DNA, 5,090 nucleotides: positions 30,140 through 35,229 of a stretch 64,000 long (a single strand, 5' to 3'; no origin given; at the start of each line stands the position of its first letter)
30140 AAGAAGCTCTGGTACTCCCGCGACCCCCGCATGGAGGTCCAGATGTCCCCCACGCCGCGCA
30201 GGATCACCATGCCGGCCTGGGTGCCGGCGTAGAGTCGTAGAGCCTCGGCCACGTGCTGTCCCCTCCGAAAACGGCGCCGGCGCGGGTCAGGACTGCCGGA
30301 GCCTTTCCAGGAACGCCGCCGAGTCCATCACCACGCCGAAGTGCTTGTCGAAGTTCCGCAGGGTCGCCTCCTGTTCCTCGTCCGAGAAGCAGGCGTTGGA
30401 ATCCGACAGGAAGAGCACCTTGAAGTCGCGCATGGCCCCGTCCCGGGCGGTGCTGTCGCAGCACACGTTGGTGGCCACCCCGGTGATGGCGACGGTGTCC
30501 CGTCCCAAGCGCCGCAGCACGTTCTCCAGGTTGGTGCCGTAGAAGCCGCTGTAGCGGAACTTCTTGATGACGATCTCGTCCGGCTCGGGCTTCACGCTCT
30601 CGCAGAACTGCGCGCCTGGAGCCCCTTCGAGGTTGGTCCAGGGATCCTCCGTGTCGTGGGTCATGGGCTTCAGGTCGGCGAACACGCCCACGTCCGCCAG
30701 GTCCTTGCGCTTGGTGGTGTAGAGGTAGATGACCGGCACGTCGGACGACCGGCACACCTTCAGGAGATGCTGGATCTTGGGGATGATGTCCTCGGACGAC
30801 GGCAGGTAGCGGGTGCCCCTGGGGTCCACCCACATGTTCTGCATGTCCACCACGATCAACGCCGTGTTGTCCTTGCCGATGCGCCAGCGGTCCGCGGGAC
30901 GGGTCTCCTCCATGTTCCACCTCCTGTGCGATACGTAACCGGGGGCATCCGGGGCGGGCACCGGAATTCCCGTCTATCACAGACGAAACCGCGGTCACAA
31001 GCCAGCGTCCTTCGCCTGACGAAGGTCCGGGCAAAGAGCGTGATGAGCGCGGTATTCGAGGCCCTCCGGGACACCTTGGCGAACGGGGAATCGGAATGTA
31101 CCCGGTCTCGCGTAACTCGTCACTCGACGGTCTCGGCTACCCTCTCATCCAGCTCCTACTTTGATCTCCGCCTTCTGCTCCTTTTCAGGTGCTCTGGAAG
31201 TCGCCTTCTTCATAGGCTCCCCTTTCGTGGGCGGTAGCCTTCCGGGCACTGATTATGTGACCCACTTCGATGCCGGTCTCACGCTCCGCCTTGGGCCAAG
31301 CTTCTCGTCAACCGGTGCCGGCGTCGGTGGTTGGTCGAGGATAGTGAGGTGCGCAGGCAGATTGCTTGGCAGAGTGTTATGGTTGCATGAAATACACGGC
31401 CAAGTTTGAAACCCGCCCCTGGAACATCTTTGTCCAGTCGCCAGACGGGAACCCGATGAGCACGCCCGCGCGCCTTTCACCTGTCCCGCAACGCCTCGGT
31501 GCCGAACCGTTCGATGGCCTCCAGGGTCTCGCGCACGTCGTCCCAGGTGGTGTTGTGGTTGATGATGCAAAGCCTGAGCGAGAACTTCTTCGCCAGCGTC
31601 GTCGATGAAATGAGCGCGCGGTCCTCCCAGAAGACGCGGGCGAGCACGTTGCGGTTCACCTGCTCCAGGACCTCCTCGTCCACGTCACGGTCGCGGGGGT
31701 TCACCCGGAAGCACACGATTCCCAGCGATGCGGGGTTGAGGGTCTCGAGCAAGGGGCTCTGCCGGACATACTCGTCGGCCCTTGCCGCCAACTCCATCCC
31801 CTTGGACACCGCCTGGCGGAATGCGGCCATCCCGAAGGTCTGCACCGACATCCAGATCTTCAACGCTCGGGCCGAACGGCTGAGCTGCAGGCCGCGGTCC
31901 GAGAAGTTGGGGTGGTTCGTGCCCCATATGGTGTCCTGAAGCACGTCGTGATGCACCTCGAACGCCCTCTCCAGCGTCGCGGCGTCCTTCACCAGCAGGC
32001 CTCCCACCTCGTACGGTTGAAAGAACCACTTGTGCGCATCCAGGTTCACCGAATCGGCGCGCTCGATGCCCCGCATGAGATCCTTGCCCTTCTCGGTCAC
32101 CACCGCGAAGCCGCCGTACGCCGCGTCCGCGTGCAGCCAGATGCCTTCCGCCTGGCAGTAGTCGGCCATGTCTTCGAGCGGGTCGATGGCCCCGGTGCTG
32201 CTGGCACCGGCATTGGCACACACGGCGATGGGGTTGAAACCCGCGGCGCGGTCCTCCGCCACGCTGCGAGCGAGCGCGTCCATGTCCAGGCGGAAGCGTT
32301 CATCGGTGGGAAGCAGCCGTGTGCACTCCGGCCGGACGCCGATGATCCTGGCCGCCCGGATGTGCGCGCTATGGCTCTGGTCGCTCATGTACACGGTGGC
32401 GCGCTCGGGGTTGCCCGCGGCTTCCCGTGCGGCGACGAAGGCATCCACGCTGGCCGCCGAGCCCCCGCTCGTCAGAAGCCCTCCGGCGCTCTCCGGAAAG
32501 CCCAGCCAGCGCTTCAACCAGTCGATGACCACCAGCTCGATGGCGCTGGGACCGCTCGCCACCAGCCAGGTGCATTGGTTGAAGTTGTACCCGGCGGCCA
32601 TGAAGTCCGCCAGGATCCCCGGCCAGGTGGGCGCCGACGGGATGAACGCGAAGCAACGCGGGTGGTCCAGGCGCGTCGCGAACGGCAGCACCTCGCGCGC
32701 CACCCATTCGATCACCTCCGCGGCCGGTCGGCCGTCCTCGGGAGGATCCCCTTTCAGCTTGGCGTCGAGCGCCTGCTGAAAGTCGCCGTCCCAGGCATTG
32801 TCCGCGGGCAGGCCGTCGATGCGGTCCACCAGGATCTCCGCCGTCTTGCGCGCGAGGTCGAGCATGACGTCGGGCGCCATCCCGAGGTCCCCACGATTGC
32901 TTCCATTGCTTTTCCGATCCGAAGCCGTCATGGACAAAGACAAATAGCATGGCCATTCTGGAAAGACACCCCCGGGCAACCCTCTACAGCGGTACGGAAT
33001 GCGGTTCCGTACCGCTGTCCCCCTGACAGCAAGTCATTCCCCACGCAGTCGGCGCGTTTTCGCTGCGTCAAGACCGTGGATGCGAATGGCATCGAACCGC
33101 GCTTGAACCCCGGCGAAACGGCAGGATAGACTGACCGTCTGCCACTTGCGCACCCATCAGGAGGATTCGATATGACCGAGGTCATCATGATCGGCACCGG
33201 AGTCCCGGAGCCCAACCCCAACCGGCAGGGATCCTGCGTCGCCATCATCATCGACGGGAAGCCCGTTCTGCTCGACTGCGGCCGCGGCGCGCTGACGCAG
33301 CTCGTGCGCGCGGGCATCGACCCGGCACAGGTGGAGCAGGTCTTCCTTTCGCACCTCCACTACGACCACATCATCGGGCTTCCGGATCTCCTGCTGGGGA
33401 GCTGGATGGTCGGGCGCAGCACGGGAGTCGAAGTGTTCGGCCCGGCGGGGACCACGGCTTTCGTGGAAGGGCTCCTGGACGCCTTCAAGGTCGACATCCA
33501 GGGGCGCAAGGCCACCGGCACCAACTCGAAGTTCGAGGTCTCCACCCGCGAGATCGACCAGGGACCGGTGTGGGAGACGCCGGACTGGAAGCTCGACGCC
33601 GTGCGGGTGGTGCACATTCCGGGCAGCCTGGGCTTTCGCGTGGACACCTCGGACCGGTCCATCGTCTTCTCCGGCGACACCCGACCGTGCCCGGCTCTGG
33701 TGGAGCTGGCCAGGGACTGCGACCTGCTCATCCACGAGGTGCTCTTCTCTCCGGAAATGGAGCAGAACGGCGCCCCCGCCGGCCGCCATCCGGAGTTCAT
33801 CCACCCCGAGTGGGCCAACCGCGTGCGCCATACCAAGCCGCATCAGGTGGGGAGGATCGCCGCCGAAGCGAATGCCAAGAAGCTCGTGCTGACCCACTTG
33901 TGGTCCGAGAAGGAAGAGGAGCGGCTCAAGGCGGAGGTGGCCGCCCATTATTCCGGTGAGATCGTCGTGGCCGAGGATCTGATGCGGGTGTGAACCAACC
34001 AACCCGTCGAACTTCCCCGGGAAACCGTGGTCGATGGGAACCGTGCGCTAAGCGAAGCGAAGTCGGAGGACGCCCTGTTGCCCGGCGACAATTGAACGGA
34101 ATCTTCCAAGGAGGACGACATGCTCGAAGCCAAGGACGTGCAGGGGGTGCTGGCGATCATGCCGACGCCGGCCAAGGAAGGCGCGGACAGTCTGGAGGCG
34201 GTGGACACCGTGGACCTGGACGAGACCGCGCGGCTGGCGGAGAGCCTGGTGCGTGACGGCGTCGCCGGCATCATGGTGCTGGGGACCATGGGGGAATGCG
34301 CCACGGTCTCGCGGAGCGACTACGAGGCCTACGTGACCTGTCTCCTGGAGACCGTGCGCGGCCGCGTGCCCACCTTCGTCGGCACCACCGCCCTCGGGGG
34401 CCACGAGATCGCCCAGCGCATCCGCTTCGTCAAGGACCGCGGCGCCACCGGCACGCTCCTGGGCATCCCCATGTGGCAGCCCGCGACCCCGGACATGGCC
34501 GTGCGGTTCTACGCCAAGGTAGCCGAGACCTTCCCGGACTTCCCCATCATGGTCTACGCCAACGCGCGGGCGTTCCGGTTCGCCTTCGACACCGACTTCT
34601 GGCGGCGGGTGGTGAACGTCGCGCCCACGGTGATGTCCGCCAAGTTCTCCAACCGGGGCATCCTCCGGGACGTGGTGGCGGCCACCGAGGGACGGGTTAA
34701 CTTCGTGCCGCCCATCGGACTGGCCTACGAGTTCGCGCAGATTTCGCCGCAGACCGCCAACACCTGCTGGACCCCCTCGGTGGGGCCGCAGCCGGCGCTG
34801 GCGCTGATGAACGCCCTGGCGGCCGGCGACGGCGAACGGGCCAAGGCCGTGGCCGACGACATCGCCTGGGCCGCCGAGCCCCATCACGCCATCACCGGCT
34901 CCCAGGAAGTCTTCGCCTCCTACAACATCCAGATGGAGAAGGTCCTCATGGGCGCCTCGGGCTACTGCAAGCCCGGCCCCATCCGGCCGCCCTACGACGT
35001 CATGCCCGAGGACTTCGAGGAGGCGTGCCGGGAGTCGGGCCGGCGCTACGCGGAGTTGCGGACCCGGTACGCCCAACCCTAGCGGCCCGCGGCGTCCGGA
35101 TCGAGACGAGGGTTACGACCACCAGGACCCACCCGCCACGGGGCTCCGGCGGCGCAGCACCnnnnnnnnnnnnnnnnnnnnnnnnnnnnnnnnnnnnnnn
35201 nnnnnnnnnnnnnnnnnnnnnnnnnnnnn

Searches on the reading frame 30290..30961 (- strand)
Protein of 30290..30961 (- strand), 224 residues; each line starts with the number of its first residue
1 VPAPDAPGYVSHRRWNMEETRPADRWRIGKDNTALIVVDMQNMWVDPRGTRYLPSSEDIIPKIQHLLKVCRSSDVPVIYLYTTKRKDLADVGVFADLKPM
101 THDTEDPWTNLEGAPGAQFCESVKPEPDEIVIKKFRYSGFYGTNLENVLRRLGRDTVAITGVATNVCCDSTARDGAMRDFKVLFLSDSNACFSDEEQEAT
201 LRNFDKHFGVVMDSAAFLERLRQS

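Call 37: search_protein_families(library=pfam, proteins=[window:30290-30961:-])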
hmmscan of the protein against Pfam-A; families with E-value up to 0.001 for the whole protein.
window:30290-30961:- (224 aa): 1 family
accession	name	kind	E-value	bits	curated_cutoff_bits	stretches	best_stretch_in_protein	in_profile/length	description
PF00857.26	Isochorismatase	-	5e-44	150.9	27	1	33-215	1-174/175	Isochorismatase domain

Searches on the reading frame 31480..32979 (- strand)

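Call 37: search_protein_families(library=pfam, proteins=[window:31480-32979:-])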
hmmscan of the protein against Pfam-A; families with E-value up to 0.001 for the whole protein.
window:31480-32979:- (500 aa): 3 families
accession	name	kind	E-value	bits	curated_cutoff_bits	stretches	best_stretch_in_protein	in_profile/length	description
PF00282.25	Pyridoxal_deC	-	4.6e-65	220.2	27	1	78-426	11-374/375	Pyridoxal-dependent decarboxylase conserved domain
PF00155.27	Aminotran_1_2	-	8.2e-10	38.8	19.7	1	165-293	65-193/361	Aminotransferase class I and II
PF00266.25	Aminotran_5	-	1.8e-05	24.3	21.5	1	156-287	53-177/371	Aminotransferase class-V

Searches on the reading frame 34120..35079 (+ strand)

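Call 38: search_protein_families(library=pfam, proteins=[window:34120-35079:+])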
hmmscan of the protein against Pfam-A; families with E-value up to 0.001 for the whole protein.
window:34120-35079:+ (320 aa): 1 family
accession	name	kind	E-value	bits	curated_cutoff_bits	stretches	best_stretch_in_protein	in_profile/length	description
PF00701.28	DHDPS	-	1.3e-11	44.2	22.1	1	29-147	17-134/289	Dihydrodipicolinate synthetase family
